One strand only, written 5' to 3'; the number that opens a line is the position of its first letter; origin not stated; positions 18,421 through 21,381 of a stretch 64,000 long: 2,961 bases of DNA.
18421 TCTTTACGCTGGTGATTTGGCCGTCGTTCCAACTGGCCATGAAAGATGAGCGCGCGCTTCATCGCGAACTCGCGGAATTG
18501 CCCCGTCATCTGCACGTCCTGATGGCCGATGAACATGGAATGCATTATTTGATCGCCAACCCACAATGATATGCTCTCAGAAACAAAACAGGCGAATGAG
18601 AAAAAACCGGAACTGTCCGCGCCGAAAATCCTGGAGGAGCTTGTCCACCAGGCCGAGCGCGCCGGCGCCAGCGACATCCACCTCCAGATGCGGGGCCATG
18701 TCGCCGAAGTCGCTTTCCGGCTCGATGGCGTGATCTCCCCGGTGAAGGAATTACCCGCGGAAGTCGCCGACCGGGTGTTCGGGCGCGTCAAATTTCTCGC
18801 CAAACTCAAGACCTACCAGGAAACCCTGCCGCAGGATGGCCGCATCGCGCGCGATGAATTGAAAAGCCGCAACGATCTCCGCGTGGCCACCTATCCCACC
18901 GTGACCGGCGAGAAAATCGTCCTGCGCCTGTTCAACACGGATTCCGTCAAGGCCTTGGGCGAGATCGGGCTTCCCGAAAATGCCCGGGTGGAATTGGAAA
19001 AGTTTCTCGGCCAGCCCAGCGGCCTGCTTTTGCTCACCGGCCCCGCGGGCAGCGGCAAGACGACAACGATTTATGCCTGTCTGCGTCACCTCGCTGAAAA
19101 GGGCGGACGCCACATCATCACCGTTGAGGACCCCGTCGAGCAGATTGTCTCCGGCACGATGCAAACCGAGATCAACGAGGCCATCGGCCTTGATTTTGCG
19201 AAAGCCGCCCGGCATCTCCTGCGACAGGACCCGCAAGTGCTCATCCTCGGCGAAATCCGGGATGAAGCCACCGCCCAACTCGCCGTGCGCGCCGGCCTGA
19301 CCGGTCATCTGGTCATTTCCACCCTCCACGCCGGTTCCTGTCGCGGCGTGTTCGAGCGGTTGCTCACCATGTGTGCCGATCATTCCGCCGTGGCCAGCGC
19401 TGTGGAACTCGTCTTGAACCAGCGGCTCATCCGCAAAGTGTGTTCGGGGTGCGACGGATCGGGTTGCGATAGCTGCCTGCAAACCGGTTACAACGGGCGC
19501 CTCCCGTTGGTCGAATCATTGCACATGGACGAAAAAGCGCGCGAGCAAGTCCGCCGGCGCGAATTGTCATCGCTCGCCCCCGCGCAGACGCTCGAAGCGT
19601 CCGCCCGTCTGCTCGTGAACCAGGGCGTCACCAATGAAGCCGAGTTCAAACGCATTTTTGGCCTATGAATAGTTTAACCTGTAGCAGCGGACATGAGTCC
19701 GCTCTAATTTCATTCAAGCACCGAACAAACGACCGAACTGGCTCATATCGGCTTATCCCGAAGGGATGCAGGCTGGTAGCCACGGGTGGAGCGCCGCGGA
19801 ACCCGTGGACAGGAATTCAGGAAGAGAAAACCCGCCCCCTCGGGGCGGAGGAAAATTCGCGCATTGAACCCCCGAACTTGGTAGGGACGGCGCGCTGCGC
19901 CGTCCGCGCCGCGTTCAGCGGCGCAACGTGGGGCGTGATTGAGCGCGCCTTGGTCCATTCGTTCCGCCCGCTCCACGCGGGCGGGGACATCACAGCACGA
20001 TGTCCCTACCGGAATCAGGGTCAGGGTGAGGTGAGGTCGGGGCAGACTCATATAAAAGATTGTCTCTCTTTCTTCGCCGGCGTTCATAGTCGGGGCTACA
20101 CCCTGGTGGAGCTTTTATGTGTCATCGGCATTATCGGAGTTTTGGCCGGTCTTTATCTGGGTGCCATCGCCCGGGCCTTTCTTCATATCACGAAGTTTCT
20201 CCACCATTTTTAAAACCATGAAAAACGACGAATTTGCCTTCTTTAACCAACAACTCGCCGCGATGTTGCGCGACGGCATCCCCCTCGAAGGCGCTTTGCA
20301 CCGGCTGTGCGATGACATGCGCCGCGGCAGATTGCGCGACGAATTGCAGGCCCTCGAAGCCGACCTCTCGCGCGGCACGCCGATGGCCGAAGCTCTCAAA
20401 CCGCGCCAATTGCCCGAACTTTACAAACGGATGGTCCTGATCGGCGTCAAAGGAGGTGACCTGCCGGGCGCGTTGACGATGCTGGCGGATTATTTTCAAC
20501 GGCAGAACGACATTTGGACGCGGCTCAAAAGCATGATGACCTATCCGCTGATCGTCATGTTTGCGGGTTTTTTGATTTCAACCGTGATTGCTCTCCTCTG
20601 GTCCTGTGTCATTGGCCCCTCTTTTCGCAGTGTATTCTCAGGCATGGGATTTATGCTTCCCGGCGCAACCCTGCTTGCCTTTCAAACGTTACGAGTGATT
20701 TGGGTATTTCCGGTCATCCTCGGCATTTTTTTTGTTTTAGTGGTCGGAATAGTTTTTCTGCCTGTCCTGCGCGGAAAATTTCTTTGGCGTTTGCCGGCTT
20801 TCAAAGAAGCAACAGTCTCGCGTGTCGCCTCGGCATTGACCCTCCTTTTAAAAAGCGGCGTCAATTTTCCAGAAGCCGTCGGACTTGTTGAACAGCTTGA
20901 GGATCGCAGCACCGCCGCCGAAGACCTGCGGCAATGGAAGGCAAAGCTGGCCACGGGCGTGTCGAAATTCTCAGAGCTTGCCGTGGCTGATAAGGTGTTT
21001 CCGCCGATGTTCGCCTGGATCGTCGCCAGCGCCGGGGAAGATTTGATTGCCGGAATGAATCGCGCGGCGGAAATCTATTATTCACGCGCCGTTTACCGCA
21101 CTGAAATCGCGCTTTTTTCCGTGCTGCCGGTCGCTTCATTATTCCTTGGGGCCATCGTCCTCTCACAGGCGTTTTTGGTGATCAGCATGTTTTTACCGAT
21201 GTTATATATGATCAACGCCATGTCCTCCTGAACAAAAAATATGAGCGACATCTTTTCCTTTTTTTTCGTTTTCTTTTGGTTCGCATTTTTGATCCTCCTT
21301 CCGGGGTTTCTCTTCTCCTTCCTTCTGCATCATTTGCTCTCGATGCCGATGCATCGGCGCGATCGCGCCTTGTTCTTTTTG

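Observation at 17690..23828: Compact ECF-sigma-linked secretion or pilus-like operon with one GspE, two GspF paralogues and four miniature pilin-like genes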

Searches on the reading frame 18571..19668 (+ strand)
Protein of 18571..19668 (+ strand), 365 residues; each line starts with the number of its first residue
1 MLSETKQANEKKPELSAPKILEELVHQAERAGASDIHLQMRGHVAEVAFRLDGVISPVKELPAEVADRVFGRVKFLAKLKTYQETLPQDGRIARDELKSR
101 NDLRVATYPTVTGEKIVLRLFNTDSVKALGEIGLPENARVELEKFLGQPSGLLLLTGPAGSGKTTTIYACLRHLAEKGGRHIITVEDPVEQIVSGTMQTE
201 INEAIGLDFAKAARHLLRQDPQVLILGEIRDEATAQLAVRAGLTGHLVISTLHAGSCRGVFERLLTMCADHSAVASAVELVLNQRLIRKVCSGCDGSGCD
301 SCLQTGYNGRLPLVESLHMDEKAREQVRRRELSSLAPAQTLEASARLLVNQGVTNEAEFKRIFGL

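Call 3: search_protein_families(library=pfam, proteins=[window:18571-19668:+], max_evalue=0.1)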
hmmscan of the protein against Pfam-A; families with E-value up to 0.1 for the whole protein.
window:18571-19668:+ (365 aa): 24 families
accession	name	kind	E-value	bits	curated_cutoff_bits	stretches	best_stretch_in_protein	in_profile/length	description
PF00437.27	T2SSE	-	1.4e-92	310.7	24.9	1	18-359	9-368/370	Type II/IV secretion system protein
PF13191.12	AAA_16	-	1.4e-06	29.4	32.6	1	147-222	22-84/167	AAA ATPase domain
PF13401.12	AAA_22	-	8.1e-06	26.6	27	1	150-265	5-105/130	AAA domain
PF13604.12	AAA_30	-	2.6e-05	24.5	27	1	142-216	10-77/191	AAA domain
PF13245.12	AAA_19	-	0.00012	22.7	25.1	1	150-222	11-77/134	AAA domain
PF25199.1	nSTAND_NTPase5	-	0.00065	20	34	1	151-191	42-82/145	Novel STAND NTPase 5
PF20720.3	nSTAND3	-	0.001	19.2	27.2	1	150-188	17-54/155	Novel STAND NTPase 3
PF00004.35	AAA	-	0.0049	17.8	21.2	1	153-229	1-66/131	ATPase family associated with various cellular activities (AAA)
PF13173.12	AAA_14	-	0.0074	16.7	27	1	152-243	4-85/129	AAA domain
PF13555.12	AAA_29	-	0.0075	16.4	27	1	148-170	20-42/61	P-loop containing region of AAA domain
PF13086.12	AAA_11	-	0.0099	16.1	27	1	143-177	11-44/257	AAA domain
PF24883.2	NPHP3_N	-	0.015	15.9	24.8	1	148-178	18-50/164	Nephrocystin 3, N-terminal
PF13521.12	AAA_28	-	0.017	15.8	27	1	154-217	3-61/164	AAA domain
PF10412.15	TrwB_AAD_bind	-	0.017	14.4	20.5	1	153-183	18-48/387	Type IV secretion-system coupling protein DNA-binding domain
PF03029.23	ATP_bind_1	-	0.02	15.1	27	1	156-205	2-51/240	Conserved hypothetical ATP binding protein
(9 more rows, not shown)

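Call 4: search_protein_families(library=ncbifam, proteins=[window:18571-19668:+], max_evalue=0.1)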
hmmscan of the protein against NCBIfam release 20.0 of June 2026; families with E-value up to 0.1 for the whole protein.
window:18571-19668:+ (365 aa): 33 families (the best 25 are shown)
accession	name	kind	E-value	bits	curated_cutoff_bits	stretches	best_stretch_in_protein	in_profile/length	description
TIGR02533.1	type_II_gspE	equivalog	4.9e-93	312.4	630.25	2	14-295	104-387/486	type II secretion system ATPase GspE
TIGR02538.1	type_IV_pilB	equivalog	1.2e-87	294.9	675.65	2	7-295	171-460/564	type IV-A pilus assembly ATPase PilB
NF007755.0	PRK10436.1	equivalog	1.7e-87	294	617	2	4-294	72-362/465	type II secretion system protein GspE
NF053534.1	T4PilAsmATPsTfpB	equivalog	4.9e-81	272.9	850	2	19-295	203-480/584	type IV pilus assembly ATPase TfpB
NF041000.1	ATPase_ComGA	equivalog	2.9e-70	236.3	300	1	23-288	2-266/267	competence type IV pilus ATPase ComGA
TIGR01420.1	pilT_fam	subfamily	1.7e-44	152.4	319.1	1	21-289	2-270/343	PilT/PilU family type 4a pilus ATPase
TIGR02525.1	plasmid_TraJ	equivalog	5.6e-25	88.1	368.3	1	144-281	143-292/372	plasmid transfer ATPase TraJ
TIGR02524.1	dot_icm_DotB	equivalog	5.1e-20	72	463.3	1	18-287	3-279/358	Dot/Icm type IV secretion system ATPase DotB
NF058587.1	archaellum_moto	equivalog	6.4e-12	45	550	1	154-265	279-394/527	archaellum flagellar ATPase motor FlaI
TIGR02788.1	VirB11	equivalog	1.1e-11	44.3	249.95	1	153-275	147-273/308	P-type DNA transfer ATPase VirB11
TIGR02782.1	TrbB_P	equivalog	3.2e-11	43.1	304.55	1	153-275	139-263/303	P-type conjugative transfer ATPase TrbB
NF010407.0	PRK13833.1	subfamily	1.8e-08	34.2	499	1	154-273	148-268/323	conjugal transfer protein TrbB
NF010469.0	PRK13894.1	subfamily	7.5e-08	32.1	508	1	153-282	152-282/320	conjugal transfer ATPase TrbB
NF010425.0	PRK13851.1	equivalog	7e-07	28.4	461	1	152-276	164-292/344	type IV secretion system protein VirB11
TIGR03819.1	heli_sec_ATPase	hypoth_equivalog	9e-07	28.4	373.15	1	135-278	164-319/340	TadA family conjugal transfer-associated ATPase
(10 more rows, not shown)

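Call 6: find_encoding_contigs(protein=window:18571-19668:+, flank=10000, max_places=6)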
Protein window:18571-19668:+ (365 aa): 1 contig read that carries it; 1 place shown.
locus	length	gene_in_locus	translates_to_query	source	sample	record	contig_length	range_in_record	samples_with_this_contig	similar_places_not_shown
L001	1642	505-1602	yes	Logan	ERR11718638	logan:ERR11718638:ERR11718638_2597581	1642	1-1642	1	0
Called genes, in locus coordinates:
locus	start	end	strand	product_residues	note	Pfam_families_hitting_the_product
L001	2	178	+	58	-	?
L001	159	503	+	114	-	-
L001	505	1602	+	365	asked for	PF00437:T2SSE, PF13191:AAA_16 (weak), PF13401:AAA_22 (weak)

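Call 29: search_solved_structures(query=window:18571-19668:+, max_evalue=1e-10, show_alignments=1)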
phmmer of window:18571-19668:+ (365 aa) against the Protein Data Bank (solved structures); distinct sequences matched with E-value up to 1e-10: 24.
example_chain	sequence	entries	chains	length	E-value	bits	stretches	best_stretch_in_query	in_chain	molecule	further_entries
4pht_A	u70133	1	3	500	3.4e-63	217.2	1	15-295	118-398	General secretory pathway protein E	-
6olj_C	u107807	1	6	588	5.3e-63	216.6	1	18-295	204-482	Type IV pilus biogenesis ATPase PilB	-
5tsg_B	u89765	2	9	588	5.7e-63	216.5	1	18-295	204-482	Type IV pilus biogenesis ATPase PilB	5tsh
5zfr_A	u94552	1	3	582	5.7e-63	216.5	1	18-295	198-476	Type IV pilus biogenesis ATPase PilB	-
5oiu_A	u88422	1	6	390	3.4e-62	213.9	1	14-295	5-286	Type IV pilus assembly protein PilF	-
1p9r_A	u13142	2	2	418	7.8e-62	212.7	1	12-295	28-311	General secretion pathway protein E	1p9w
5it5_F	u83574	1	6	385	9.2e-62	212.5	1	17-295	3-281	ATP binding motif-containing protein PilF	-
6ejf_A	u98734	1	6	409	1.2e-61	212.2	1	17-295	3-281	Type IV pilus assembly protein PilF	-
4kss_A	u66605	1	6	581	2.2e-61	211.3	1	12-295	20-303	Type II secretion system protein E, hemolysin-coregulated protein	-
4ksr_A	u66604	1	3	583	2.3e-61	211.2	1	12-295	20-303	Type II secretion system protein E, Hemolysin-coregulated protein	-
6f8l_G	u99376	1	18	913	2.6e-61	211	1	13-295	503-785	Type IV pilus assembly protein PilF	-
3jc8_Ba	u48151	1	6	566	1.5e-57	198.7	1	18-295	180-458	Type IV-A pilus assembly ATPase PilB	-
2ewv_A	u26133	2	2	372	3.2e-29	105.5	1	6-269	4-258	twitching motility protein PilT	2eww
2gsz_A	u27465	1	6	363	2.6e-28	102.5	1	19-269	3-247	twitching motility protein PilT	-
5fl3_A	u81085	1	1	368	3e-27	99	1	22-332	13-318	PILI RETRACTION PROTEIN PILT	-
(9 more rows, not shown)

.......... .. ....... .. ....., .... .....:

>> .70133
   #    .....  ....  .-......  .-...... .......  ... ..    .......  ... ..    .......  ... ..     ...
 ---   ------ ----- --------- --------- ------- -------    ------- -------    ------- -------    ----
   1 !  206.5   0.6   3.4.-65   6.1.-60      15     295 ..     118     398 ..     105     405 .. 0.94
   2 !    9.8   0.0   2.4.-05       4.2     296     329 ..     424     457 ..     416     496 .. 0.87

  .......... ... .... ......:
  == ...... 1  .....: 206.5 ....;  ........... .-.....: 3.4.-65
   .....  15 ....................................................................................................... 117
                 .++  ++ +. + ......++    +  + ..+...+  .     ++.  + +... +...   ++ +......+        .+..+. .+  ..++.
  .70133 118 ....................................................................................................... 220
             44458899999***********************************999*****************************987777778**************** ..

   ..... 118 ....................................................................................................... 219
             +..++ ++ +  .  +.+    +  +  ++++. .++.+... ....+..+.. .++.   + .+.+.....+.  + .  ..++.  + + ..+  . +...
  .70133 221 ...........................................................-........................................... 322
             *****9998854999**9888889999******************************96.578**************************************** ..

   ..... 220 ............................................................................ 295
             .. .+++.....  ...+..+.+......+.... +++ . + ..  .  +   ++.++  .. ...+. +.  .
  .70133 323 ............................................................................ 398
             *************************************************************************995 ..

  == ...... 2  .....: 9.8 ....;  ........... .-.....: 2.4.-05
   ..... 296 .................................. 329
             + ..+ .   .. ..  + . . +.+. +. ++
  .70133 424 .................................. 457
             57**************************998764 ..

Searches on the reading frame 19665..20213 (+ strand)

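Call 3: search_protein_families(library=pfam, proteins=[window:19665-20213:+], max_evalue=0.1)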
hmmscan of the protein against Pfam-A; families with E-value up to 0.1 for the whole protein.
window:19665-20213:+ (182 aa): 1 family
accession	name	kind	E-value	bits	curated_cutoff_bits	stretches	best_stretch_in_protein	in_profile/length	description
PF07963.17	N_methyl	-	9.1e-06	25.5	21.2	1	142-163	4-25/27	Prokaryotic N-terminal methylation motif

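Call 4: search_protein_families(library=ncbifam, proteins=[window:19665-20213:+], max_evalue=0.1)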
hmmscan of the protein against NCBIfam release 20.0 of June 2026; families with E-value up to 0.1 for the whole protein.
window:19665-20213:+ (182 aa): 6 families
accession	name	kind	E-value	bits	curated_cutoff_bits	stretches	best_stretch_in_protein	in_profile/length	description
TIGR02532.1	IV_pilin_GFxxxE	domain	6.5e-06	25.8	16.3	1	143-163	2-22/24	prepilin-type N-terminal cleavage/methylation domain-containing protein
TIGR01708.2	typeII_sec_gspH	equivalog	0.0022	18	80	1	142-166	1-25/169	type II secretion system minor pseudopilin GspH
NF041013.1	T4P_ComGE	equivalog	0.0037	17.3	49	1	143-172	4-33/83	competence type IV pilus minor pilin ComGE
NF007862.0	PRK10574.1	equivalog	0.0059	16.7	138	1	142-167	4-29/145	prepilin peptidase-dependent pilin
NF041775.1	typeIV_PilA_Myxo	equivalog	0.006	16.6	400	1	141-164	9-32/214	type IV pilin protein PilA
TIGR01710.1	typeII_sec_gspG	equivalog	0.019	15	88.85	1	143-164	1-22/134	type II secretion system major pseudopilin GspG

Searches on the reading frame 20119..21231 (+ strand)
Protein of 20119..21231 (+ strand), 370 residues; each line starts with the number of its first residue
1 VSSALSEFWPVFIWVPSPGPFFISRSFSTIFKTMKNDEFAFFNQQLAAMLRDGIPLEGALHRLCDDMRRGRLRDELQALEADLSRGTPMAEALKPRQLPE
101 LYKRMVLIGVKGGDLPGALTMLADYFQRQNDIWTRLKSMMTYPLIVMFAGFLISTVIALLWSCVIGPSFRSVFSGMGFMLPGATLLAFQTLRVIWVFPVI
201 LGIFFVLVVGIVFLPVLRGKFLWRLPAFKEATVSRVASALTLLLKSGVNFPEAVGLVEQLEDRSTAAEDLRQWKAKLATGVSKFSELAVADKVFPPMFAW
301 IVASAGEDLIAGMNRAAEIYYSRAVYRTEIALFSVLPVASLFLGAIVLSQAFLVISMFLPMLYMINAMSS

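Call 3: search_protein_families(library=pfam, proteins=[window:20119-21231:+], max_evalue=0.1)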
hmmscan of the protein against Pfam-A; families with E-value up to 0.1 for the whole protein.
window:20119-21231:+ (370 aa): 1 family
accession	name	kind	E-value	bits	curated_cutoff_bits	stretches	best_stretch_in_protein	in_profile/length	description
PF00482.28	T2SSF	-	7.1e-30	104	25.2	2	44-159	3-121/125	Type II secretion system (T2SS), protein F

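Call 4: search_protein_families(library=ncbifam, proteins=[window:20119-21231:+], max_evalue=0.1)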
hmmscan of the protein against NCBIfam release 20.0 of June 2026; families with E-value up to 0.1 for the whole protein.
window:20119-21231:+ (370 aa): 6 families
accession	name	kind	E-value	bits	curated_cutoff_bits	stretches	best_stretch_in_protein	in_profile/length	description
TIGR02120.1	GspF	equivalog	1.1e-38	133.6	424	1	30-366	56-399/401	type II secretion system inner membrane protein GspF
NF052607.1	T4PiliAsmPilCThrm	equivalog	5.1e-30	104.9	700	1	38-369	67-405/406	type IV pilus assembly protein PilC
NF007861.0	PRK10573.1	equivalog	6.8e-27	94.5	401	1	25-369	47-399/401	protein transport protein HofC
NF052606.1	T4PiliAsmPilCMyx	equivalog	4.5e-26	91.6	700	1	33-367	76-417/419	type IV pilus assembly protein PilC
NF041012.2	T4P_ComGB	equivalog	1.1e-20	74.3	240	1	40-366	4-332/332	competence type IV pilus assembly protein ComGB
NF047826.1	T3SSXpsF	equivalog_domain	4.8e-18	65.1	650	1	32-368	61-404/405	type II secretion system protein XpsF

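Call 30: search_solved_structures(query=window:20218-21231:+, max_evalue=0.01)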
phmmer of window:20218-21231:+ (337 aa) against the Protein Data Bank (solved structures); distinct sequences matched with E-value up to 0.01: 5.
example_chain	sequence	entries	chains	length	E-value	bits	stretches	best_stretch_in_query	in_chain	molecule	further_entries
3jc8_Ca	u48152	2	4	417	7.1e-24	88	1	5-334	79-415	Type 4 fimbrial assembly protein PilC | PilC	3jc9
2vma_A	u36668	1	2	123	1.1e-10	44.7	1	5-104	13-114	GENERAL SECRETION PATHWAY PROTEIN F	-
2vmb_A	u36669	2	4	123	1.3e-10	44.4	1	5-104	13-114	GENERAL SECRETION PATHWAY PROTEIN F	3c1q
5nbg_A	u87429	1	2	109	2.5e-07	33.7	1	5-104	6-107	General secretion pathway protein F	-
2whn_A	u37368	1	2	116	1.8e-05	27.5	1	5-105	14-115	PILUS ASSEMBLY PROTEIN PILC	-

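Call 92: search_solved_structures(query=window:20218-21231:+, max_evalue=1e-15, show_alignments=1)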
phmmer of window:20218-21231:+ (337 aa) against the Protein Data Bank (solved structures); distinct sequences matched with E-value up to 1e-15: 1.
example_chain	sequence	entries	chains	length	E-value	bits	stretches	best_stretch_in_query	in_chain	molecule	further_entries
3jc8_Ca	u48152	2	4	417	7.1e-24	88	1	5-334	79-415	Type 4 fimbrial assembly protein PilC | PilC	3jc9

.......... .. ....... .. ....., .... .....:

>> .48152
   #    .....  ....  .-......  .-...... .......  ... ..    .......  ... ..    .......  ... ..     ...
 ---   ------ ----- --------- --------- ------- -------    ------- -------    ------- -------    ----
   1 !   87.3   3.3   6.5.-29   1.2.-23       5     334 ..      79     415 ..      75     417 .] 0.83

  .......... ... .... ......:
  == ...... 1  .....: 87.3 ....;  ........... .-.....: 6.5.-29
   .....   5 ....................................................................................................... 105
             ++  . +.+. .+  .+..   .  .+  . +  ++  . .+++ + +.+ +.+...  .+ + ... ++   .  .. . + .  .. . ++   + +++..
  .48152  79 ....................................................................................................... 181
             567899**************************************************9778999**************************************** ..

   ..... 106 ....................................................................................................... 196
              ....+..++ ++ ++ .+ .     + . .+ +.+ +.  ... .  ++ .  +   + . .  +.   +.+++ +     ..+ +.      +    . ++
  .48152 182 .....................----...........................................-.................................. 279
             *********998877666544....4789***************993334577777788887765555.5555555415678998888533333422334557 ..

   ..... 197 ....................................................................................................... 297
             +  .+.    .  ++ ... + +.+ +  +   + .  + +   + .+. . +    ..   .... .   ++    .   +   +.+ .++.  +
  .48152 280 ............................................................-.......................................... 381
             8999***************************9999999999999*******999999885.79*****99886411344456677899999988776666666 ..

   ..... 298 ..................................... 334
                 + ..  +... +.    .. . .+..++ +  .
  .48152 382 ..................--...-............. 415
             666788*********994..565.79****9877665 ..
